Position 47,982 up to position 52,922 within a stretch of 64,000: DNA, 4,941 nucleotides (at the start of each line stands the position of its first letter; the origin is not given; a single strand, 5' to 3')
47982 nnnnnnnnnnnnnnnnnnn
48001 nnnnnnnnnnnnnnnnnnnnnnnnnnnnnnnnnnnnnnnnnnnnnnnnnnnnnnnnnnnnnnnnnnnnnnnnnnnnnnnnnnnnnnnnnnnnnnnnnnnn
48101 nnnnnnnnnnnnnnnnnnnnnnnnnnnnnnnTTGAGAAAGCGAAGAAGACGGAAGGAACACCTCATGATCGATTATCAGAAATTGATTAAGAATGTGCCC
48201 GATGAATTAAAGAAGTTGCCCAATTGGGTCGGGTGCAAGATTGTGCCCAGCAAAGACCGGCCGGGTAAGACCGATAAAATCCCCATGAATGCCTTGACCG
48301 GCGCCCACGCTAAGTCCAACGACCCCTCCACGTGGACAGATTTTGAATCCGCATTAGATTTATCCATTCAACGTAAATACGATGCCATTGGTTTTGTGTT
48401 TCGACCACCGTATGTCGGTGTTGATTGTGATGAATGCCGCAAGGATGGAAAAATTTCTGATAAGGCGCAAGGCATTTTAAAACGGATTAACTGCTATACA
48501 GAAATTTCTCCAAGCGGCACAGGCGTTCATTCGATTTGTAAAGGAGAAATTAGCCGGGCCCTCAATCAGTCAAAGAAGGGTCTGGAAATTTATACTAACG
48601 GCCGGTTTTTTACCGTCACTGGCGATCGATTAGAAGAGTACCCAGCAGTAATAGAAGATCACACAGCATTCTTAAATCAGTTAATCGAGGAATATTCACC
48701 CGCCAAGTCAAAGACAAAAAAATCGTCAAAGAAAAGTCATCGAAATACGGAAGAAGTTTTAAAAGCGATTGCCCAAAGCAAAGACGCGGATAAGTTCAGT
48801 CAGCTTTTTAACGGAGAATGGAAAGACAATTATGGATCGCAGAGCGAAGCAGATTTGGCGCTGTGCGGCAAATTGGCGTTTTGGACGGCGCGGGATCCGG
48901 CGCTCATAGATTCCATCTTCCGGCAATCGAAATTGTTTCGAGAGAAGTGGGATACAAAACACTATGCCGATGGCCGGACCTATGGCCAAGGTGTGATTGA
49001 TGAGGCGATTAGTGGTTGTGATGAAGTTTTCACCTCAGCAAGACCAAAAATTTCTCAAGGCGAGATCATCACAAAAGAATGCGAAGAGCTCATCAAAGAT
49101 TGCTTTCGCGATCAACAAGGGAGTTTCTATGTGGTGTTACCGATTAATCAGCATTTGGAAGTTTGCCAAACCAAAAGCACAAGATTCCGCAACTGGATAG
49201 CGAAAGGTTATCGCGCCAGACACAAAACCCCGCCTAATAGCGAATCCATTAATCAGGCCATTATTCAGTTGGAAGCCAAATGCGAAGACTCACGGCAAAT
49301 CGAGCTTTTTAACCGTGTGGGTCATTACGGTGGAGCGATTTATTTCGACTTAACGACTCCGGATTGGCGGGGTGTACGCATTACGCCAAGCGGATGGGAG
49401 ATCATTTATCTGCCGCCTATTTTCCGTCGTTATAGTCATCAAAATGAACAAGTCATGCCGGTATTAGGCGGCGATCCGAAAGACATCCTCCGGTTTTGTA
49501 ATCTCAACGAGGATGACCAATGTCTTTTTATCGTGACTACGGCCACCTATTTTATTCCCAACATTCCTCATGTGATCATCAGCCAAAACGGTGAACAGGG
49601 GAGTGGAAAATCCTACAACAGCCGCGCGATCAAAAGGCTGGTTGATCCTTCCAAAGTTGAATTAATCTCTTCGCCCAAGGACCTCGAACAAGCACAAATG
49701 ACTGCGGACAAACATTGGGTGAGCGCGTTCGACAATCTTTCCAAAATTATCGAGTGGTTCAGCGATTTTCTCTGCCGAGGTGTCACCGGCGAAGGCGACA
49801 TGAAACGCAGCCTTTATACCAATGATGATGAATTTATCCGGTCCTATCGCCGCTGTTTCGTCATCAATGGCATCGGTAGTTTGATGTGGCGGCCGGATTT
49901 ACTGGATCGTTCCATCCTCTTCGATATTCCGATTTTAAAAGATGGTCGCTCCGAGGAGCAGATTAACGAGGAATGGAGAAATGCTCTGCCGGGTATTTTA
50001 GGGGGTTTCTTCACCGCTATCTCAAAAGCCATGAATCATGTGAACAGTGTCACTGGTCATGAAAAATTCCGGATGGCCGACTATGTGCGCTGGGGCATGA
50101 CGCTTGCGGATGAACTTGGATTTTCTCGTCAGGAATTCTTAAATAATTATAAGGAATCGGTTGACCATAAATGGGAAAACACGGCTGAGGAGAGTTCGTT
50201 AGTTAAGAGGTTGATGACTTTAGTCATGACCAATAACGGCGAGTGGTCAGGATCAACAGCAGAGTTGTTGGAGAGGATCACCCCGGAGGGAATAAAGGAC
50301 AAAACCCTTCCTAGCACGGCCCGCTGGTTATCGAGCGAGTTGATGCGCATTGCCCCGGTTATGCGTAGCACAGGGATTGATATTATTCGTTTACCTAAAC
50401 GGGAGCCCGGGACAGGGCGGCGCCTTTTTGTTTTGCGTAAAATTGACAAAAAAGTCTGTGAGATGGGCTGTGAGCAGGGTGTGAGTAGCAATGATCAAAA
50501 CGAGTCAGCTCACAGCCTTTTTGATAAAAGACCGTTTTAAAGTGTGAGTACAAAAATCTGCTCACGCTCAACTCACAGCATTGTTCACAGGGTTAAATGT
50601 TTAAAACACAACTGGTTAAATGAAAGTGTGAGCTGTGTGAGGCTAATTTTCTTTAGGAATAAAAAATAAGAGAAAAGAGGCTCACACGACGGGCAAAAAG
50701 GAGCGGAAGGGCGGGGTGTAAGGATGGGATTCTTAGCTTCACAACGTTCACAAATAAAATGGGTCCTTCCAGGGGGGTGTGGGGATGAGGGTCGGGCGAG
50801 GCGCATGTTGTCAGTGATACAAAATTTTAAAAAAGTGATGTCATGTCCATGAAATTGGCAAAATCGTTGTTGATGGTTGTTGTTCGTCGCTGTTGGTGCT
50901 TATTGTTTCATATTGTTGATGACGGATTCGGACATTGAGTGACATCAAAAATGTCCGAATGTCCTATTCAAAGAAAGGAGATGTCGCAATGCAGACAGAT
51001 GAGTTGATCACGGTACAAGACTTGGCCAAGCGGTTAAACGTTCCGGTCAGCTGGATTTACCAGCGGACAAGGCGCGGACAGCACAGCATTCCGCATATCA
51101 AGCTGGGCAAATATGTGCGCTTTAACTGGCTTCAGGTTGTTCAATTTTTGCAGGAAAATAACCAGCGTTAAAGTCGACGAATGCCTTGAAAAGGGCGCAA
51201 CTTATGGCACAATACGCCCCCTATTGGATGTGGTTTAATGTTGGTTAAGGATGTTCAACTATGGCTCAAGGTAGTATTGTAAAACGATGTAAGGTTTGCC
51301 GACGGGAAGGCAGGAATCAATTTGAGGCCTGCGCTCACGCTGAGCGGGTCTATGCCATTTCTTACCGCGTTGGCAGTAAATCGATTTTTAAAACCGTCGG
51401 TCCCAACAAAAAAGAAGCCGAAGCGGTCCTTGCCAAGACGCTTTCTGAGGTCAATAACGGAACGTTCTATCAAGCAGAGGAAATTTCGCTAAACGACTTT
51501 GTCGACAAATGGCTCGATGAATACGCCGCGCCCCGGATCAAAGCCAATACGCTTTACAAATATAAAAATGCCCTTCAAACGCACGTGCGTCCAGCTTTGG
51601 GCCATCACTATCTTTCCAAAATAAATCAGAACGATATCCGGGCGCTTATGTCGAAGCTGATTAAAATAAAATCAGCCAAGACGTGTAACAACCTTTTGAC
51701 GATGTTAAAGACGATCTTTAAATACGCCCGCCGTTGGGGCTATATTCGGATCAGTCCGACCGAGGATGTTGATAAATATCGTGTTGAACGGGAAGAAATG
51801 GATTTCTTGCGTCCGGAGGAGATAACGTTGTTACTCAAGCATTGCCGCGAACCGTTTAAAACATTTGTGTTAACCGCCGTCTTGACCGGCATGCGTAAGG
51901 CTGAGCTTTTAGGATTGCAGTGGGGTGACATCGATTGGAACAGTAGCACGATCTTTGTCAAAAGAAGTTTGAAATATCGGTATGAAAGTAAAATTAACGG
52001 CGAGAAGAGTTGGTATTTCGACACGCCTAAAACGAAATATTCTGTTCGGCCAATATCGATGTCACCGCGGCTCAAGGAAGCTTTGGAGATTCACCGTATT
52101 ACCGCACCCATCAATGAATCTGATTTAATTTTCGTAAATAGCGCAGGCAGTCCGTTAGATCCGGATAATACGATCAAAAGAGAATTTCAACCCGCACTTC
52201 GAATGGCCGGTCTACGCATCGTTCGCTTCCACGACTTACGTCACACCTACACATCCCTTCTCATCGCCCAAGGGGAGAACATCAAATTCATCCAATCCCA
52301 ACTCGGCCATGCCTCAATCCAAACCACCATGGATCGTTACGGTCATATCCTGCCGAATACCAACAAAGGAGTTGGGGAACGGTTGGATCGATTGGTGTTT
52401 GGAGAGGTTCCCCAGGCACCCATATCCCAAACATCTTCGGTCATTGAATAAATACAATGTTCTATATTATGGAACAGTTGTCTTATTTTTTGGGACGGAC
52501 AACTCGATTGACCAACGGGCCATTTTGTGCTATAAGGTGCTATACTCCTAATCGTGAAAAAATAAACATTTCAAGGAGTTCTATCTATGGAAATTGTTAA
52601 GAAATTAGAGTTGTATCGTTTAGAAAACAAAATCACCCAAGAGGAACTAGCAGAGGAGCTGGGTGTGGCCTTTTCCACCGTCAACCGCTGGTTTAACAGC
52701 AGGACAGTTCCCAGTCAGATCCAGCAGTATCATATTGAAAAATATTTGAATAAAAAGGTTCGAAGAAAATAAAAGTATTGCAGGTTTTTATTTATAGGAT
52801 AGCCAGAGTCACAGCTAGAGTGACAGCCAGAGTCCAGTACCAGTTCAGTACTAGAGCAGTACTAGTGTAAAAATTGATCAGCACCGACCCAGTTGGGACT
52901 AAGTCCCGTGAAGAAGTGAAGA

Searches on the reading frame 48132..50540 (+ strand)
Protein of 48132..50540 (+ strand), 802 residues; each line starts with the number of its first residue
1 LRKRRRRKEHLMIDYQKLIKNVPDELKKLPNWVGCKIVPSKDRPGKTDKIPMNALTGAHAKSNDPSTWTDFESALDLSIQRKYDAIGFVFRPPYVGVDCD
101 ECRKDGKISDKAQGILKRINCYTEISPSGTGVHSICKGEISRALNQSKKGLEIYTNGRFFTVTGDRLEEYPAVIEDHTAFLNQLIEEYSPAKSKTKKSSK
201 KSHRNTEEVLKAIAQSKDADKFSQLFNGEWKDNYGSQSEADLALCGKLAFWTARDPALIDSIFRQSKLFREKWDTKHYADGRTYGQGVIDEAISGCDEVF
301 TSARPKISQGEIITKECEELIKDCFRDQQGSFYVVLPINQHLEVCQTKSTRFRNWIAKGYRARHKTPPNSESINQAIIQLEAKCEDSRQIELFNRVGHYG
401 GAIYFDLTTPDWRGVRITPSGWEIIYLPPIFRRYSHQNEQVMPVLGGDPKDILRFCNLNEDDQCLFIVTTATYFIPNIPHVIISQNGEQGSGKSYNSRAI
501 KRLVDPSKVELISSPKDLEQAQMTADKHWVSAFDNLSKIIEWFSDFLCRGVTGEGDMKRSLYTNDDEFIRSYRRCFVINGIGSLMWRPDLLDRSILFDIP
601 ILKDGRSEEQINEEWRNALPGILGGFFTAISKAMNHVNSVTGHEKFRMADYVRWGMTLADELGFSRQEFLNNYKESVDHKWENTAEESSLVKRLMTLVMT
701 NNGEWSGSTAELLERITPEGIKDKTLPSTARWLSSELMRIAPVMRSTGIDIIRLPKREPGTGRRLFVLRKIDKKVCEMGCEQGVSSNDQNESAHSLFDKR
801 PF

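Call 3: search_protein_families(library=pfam, proteins=[window:48132-50540:+], max_evalue=0.01)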
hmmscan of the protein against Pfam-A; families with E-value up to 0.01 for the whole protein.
window:48132-50540:+ (802 aa): 1 family
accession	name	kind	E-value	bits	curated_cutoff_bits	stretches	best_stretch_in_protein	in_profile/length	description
PF22763.1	NrS1-1_pol-like_HBD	-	6.4e-27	93.6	27.9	1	237-301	1-63/64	NrS-1 polymerase HBD domain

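Call 4: search_protein_families(library=padloc, proteins=[window:48132-50540:+], max_evalue=0.01)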
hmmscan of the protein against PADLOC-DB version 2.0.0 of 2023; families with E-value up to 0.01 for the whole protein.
window:48132-50540:+ (802 aa): 0 families

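Call 12: search_protein_families(library=ncbifam, proteins=[window:48132-50540:+], max_evalue=0.001)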
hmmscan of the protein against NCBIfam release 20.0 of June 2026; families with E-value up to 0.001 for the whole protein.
window:48132-50540:+ (802 aa): 0 families

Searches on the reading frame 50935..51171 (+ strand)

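Call 64: search_protein_families(library=ncbifam, proteins=[window:50935-51171:+], max_evalue=0.01)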
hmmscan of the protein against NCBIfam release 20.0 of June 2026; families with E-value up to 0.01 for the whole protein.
window:50935-51171:+ (78 aa): 2 families
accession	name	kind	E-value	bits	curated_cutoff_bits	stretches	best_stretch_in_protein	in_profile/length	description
TIGR01764.1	excise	domain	2.6e-06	27.7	28.8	1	24-72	1-47/49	excisionase family DNA-binding protein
NF047737.1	antiphage_MADS1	equivalog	0.0081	16.4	80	0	22-64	1-41/49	methylation-associated defense system helix-turn-helix domain-containing protein MAD1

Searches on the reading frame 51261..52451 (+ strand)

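Call 3: search_protein_families(library=pfam, proteins=[window:51261-52451:+], max_evalue=0.01)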
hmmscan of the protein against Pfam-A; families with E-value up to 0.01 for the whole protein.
window:51261-52451:+ (396 aa): 6 families
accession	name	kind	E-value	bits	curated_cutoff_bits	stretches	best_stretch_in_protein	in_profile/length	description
PF00589.27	Phage_integrase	-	2.9e-26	92.7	27.1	1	182-364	2-169/172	Phage integrase family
PF14659.12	Phage_int_SAM_3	-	1.5e-13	51.2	22.6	1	77-133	2-57/58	Phage integrase, N-terminal SAM-like domain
PF22022.2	Phage_int_M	-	1.5e-09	38.4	27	1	80-171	4-94/96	Phage integrase central domain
PF13102.12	Phage_int_SAM_5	-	0.0017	19.1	22.3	0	77-172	2-95/98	Phage integrase SAM-like domain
PF02899.23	Phage_int_SAM_1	-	0.0032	18.2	22.3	1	92-158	13-81/83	Phage integrase, N-terminal SAM-like domain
PF20720.3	nSTAND3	-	0.0074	16.4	27.2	0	112-182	74-142/155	Novel STAND NTPase 3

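Call 4: search_protein_families(library=padloc, proteins=[window:51261-52451:+], max_evalue=0.01)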
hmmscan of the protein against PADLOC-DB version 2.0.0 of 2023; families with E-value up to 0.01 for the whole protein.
window:51261-52451:+ (396 aa): 0 families

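Call 12: search_protein_families(library=ncbifam, proteins=[window:51261-52451:+], max_evalue=0.001)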
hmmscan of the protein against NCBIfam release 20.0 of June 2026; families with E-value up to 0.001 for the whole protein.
window:51261-52451:+ (396 aa): 10 families
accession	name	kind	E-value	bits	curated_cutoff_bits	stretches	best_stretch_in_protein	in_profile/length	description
NF040815.2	recomb_XerA_Arch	equivalog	3.6e-28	98.9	220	2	264-363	157-254/263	site-specific tyrosine recombinase/integron integrase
TIGR02224.1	recomb_XerC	equivalog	9.7e-23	81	335.15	2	285-363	200-277/295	tyrosine recombinase XerC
TIGR02225.1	recomb_XerD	equivalog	1.5e-21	77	329.6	2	88-234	7-161/290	site-specific tyrosine recombinase XerD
TIGR02249.1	integrase_gron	subfamily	1.8e-18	67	265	2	302-378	239-315/315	integron integrase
NF001399.0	PRK00283.1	subfamily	3.1e-18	66.1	279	2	78-233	6-170/300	tyrosine recombinase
NF011946.0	PRK15417.1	equivalog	1.5e-10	40.7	435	1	302-378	254-330/337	integron integrase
NF003462.0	PRK05084.1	equivalog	4.5e-09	35.5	267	1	323-373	305-354/360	tyrosine recombinase XerS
NF002331.0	PRK01287.1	subfamily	1.5e-08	34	371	1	286-356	235-306/365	site-specific tyrosine recombinase XerC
NF007370.0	PRK09870.1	subfamily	3e-07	30.2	221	1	177-357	7-174/200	tyrosine-type DNA invertase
NF007371.0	PRK09871.1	subfamily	4.5e-06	26.3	222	0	285-360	97-171/198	tyrosine-type DNA invertase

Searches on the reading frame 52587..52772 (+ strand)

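Call 64: search_protein_families(library=ncbifam, proteins=[window:52587-52772:+], max_evalue=0.01)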
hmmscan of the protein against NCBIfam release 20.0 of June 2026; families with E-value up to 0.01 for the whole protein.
window:52587-52772:+ (61 aa): 16 families
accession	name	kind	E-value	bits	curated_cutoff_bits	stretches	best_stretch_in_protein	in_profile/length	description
NF041951.1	phage_RstR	subfamily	6.5e-06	26.4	80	1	1-54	1-54/108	RstR family transcriptional repressor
NF047948.1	male_kill_WMK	equivalog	0.00035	20.1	300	1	2-40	5-43/300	WO male-killing family protein Wmk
NF007271.0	PRK09726.1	equivalog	0.0011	19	79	1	4-38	14-48/88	type II toxin-antitoxin system antitoxin HipB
NF038310.1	lysogeny_AimR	equivalog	0.0011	18.1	70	1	13-49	7-40/365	AimR family lysis-lysogeny pheromone receptor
TIGR00270.2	TIGR00270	equivalog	0.0013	18.6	110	1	11-57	84-130/159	multiprotein bridging factor aMBF1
NF046037.1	carphisopro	domain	0.0017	18.5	38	1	18-44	11-37/54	carph-isopro domain-containing protein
NF040522.1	VC1465_fam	subfamily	0.0019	18.2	70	1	11-55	5-48/111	VC1465 family Xer recombination activation factor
NF006328.0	PRK08558.1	equivalog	0.0024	17.5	184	1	10-58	18-66/238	adenine phosphoribosyltransferase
NF041265.1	NadS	equivalog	0.0031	17.8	60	1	12-46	40-74/94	NadS family protein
NF007481.0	PRK10072.1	equivalog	0.0039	17.6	110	1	8-47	39-78/96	HTH-type transcriptional regulator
NF047542.1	telomere_Tap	equivalog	0.0045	15.7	600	1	11-56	26-71/695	telomere-associated protein Tap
TIGR01321.1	TrpR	equivalog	0.0046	17.4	67.25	1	12-48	52-89/94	trp operon repressor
NF007257.0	PRK09706.1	subfamily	0.0073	16.1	101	1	5-51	8-54/135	transcriptional repressor DicA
TIGR03070.1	couple_hipB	subfamily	0.0077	16.2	71.65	1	7-32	7-32/58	type II toxin-antitoxin system Y4mF family antitoxin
TIGR02395.1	rpoN_sigma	equivalog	0.0088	15.1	277.35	1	19-59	327-367/434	RNA polymerase factor sigma-54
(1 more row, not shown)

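Call 65: search_protein_families(library=padloc, proteins=[window:52587-52772:+], max_evalue=0.01)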
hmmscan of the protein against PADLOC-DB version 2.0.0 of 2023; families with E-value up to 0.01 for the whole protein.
window:52587-52772:+ (61 aa): 8 families
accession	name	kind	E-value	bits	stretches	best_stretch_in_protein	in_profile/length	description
PDLC03949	RmrA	-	0.00037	17.5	1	5-55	5-55/363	-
PDLC03951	RmrA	-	0.00073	16.6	1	5-54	11-60/400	-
PDLC03954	RmrA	-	0.00099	16.1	1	5-55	13-63/380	-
PDLC04133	mad1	-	0.0015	16.8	1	15-35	5-25/60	mads_1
PDLC03956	RmrA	-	0.0015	15.7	1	16-54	23-61/399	-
PDLC03946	RmrA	-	0.0025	14.6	1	5-52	5-52/357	-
PDLC02926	HTH_VI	-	0.0029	15.9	1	3-33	2-32/92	-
PDLC03952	RmrA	-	0.0096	12.8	0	5-56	25-76/395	-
